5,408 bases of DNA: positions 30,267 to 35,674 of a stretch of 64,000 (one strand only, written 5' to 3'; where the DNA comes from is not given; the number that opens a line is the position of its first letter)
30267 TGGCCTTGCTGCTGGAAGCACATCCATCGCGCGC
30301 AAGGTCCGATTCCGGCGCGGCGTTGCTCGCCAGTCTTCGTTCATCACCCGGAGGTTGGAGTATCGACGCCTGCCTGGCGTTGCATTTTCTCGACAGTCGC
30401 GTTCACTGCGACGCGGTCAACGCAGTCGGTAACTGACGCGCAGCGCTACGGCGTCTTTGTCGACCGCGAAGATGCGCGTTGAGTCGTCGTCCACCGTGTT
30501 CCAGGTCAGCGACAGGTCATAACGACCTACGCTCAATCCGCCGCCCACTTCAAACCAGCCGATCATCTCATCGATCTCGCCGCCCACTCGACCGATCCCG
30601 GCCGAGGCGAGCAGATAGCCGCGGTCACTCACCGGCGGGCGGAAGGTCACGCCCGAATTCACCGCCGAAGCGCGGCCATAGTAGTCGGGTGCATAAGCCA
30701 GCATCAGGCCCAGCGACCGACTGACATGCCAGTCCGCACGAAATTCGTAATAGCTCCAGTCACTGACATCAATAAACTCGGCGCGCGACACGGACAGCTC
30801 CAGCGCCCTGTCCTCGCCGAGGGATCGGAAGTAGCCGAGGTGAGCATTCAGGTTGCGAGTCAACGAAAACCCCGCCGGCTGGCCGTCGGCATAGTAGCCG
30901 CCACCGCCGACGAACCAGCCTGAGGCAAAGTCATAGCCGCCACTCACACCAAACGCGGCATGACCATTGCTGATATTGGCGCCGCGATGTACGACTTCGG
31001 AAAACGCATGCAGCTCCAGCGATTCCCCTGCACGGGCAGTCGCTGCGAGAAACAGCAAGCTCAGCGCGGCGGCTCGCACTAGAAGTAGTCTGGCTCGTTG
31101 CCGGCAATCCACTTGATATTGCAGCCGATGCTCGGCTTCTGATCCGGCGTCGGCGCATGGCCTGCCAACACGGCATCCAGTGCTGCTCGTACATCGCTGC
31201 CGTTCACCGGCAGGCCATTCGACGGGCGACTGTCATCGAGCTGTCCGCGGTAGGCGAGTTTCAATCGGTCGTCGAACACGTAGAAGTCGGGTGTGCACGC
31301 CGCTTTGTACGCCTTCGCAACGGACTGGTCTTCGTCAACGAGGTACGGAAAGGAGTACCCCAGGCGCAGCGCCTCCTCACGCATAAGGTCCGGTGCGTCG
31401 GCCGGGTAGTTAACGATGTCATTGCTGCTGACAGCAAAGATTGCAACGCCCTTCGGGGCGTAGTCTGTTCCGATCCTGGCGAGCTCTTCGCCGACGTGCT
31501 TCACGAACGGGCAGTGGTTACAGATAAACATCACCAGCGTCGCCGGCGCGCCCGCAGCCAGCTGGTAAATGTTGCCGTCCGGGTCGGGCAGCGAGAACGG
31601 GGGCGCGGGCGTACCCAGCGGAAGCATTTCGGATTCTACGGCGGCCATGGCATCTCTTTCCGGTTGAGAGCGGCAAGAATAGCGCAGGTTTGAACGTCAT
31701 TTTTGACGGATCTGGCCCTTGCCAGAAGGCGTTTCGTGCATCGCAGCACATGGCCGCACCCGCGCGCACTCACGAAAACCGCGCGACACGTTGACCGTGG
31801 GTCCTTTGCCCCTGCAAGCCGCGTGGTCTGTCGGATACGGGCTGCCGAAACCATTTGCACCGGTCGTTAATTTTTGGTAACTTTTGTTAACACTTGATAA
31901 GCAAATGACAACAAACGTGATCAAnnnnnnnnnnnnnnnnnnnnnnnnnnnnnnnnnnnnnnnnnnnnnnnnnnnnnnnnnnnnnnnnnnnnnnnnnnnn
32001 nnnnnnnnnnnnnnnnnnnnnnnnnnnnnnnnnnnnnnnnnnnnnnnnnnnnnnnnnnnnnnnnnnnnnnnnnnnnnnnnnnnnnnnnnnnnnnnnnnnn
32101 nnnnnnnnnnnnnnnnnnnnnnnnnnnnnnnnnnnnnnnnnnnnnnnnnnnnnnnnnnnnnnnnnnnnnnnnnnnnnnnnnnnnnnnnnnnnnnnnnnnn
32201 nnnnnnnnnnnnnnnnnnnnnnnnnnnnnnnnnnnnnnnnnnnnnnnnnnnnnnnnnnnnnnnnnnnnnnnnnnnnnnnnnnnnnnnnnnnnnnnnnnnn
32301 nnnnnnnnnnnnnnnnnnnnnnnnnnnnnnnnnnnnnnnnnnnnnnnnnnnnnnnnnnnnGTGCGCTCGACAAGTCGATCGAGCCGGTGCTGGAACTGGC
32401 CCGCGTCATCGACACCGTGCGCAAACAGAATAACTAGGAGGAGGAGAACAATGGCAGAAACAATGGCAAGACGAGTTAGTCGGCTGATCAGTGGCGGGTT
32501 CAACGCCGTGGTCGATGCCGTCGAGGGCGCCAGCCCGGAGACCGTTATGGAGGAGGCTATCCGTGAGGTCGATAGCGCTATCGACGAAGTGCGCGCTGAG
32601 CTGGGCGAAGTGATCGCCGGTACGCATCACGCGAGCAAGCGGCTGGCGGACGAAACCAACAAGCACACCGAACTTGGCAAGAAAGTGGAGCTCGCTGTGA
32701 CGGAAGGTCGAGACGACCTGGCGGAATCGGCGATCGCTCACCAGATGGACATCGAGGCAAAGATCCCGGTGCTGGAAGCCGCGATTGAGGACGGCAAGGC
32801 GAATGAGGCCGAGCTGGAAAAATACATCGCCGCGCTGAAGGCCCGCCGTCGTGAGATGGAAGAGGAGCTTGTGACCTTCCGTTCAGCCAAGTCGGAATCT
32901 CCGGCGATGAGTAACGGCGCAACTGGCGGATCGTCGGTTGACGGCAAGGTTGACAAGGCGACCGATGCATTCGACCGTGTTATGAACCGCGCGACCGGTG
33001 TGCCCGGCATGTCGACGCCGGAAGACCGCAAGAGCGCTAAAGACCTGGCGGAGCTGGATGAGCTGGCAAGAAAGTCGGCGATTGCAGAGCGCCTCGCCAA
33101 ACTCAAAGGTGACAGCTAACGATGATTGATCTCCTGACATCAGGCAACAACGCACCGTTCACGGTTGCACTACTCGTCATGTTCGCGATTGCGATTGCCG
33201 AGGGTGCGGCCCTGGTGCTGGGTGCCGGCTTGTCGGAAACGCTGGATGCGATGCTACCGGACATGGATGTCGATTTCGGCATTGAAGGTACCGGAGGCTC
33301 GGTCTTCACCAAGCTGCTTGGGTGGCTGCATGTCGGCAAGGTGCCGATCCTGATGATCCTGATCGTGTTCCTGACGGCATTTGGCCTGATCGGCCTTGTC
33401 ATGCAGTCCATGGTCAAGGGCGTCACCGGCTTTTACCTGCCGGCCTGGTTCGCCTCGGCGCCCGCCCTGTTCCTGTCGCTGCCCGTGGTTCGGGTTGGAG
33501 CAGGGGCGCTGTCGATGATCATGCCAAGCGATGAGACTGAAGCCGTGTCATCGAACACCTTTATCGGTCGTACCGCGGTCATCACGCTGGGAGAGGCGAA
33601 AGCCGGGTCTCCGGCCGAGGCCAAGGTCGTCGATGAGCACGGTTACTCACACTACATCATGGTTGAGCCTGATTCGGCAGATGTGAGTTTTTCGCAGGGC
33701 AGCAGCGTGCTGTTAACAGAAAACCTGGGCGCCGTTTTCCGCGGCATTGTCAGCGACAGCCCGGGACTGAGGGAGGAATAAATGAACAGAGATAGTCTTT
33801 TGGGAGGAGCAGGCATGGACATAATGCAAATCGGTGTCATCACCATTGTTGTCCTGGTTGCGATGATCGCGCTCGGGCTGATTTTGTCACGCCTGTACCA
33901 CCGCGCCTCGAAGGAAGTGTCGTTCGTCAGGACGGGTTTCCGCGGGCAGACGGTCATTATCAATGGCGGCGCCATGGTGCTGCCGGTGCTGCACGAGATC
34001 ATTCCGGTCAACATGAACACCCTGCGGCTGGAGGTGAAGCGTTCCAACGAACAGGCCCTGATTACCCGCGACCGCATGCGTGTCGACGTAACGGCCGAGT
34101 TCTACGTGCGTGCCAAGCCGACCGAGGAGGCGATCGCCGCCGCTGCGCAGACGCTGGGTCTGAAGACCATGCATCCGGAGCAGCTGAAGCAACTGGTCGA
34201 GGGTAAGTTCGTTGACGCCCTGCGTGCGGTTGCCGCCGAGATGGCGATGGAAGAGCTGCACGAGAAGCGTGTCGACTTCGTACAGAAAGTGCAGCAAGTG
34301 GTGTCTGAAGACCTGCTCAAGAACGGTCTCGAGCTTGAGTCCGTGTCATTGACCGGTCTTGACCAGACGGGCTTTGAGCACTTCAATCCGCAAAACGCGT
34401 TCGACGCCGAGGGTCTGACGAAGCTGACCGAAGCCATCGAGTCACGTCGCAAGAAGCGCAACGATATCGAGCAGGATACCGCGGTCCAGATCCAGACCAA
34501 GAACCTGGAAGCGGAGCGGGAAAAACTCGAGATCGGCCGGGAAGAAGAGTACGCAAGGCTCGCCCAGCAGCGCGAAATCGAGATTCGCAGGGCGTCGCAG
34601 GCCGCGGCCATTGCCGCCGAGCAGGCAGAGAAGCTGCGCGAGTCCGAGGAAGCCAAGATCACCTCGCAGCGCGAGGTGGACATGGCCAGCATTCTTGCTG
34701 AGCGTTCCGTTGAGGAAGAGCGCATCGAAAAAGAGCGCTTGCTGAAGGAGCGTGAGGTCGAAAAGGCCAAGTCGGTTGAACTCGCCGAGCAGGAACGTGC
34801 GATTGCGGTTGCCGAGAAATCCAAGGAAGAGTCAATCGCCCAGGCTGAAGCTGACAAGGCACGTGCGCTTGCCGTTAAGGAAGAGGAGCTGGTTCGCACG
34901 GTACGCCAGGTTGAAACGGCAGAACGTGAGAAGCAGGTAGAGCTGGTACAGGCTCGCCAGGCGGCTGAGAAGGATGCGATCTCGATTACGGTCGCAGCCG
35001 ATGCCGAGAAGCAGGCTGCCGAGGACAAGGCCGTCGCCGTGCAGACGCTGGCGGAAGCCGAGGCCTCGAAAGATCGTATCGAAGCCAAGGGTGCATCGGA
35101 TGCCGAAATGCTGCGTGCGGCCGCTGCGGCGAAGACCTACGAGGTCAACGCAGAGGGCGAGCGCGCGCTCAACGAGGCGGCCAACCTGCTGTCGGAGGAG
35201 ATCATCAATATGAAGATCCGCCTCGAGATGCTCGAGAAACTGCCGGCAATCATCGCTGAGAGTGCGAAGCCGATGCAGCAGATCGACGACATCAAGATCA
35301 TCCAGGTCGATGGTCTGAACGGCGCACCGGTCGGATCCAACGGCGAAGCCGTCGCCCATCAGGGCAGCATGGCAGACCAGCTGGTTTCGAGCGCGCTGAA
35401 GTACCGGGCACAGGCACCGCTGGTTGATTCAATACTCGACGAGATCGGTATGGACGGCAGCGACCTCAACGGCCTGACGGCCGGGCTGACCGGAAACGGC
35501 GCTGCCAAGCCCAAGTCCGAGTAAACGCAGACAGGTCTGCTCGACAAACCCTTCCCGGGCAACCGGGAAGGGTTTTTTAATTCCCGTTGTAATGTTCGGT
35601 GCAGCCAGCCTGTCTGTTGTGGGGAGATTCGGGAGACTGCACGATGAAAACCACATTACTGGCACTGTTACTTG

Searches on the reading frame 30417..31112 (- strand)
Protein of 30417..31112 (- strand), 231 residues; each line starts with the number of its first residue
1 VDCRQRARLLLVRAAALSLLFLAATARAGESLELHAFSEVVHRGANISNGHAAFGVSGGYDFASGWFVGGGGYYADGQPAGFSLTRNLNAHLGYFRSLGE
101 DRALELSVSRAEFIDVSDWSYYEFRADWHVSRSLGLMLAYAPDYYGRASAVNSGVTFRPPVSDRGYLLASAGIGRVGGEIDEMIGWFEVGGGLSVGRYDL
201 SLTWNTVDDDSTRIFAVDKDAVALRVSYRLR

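Call 7: search_protein_families(library=pfam, proteins=[window:30417-31112:-], max_evalue=0.01)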
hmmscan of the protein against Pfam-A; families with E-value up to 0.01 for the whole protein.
window:30417-31112:- (231 aa): 0 families

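Call 14: search_protein_families(library=ncbifam, proteins=[window:30417-31112:-], max_evalue=0.01)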
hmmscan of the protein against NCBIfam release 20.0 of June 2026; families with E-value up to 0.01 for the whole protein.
window:30417-31112:- (231 aa): 0 families

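Call 27: search_protein_families(library=pfam, proteins=[window:30417-31109:-], max_evalue=10)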
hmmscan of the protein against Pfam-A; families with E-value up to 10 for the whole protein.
window:30417-31109:- (230 aa): 0 families

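Call 98: search_protein_families(library=pfam, proteins=[window:30417-31109:-], max_evalue=1)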
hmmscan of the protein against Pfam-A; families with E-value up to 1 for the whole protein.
window:30417-31109:- (230 aa): 0 families

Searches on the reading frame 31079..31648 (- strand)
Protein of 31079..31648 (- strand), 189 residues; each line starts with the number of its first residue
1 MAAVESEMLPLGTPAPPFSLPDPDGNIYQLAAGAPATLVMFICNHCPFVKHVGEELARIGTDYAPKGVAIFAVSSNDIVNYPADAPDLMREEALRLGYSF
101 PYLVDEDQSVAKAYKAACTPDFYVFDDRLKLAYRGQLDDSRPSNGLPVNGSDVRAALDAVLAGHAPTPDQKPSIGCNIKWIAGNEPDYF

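Call 7: search_protein_families(library=pfam, proteins=[window:31079-31648:-], max_evalue=0.01)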
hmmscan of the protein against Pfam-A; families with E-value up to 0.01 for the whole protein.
window:31079-31648:- (189 aa): 2 families
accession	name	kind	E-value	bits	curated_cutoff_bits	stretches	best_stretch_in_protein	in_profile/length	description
PF00578.27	AhpC-TSA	-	4e-15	56.3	26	1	12-133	2-123/124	AhpC/TSA family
PF08534.16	Redoxin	-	6.1e-13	49.2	26.6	1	12-141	3-138/148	Redoxin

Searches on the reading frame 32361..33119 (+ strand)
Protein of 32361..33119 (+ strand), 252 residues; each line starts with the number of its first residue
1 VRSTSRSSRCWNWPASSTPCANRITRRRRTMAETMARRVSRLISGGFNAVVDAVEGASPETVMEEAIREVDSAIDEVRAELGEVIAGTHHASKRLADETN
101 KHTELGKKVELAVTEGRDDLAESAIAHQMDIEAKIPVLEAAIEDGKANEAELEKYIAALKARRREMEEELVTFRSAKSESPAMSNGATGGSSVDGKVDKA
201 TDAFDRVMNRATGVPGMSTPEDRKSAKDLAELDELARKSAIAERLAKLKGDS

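Call 91: search_protein_families(library=pfam, proteins=[window:32361-33119:+], max_evalue=0.001)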
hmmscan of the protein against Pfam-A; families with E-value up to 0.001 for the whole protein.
window:32361-33119:+ (252 aa): 1 family
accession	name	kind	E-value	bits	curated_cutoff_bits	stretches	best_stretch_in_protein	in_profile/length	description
PF04012.17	PspA_IM30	-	4.1e-18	66.3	33.9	1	38-250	5-216/220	PspA/IM30 family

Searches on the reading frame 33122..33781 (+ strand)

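Call 91: search_protein_families(library=pfam, proteins=[window:33122-33781:+], max_evalue=0.001)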
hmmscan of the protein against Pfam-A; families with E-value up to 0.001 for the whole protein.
window:33122-33781:+ (219 aa): 2 families
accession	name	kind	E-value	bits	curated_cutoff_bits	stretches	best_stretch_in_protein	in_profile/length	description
PF21001.2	YqiJ_N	-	6.4e-38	130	23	1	10-124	1-116/116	Inner membrane protein YqiJ, N-terminal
PF07290.17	YqiJ_OB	-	7.8e-27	93.6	25.4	1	146-209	1-64/64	Inner membrane protein YqiJ, OB-fold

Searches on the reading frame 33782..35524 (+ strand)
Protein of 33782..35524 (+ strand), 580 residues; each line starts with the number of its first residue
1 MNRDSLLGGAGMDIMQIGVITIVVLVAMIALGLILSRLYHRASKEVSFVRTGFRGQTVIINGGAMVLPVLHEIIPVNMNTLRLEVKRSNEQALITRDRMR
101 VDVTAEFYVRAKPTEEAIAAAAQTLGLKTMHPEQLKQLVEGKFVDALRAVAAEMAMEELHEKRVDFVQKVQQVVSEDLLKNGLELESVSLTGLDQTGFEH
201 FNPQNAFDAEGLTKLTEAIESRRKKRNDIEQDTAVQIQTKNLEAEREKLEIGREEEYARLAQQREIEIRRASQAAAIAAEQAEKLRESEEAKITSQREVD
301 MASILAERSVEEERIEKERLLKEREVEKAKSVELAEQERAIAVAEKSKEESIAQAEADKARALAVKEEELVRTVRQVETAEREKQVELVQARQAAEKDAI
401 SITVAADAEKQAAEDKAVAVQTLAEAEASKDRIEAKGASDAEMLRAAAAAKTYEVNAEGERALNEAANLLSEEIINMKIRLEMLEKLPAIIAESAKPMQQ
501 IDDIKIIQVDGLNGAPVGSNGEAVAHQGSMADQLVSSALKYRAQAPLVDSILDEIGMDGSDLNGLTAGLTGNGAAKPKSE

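Call 91: search_protein_families(library=pfam, proteins=[window:33782-35524:+], max_evalue=0.001)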
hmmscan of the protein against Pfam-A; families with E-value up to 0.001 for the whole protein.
window:33782-35524:+ (580 aa): 2 families
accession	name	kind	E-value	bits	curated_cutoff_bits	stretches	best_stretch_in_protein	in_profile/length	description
PF15975.10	Flot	-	9.8e-37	126.2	27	1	434-557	1-124/124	Flotillin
PF01145.31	Band_7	-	1.1e-14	55.4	23.6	1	58-191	20-143/176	SPFH domain / Band 7 family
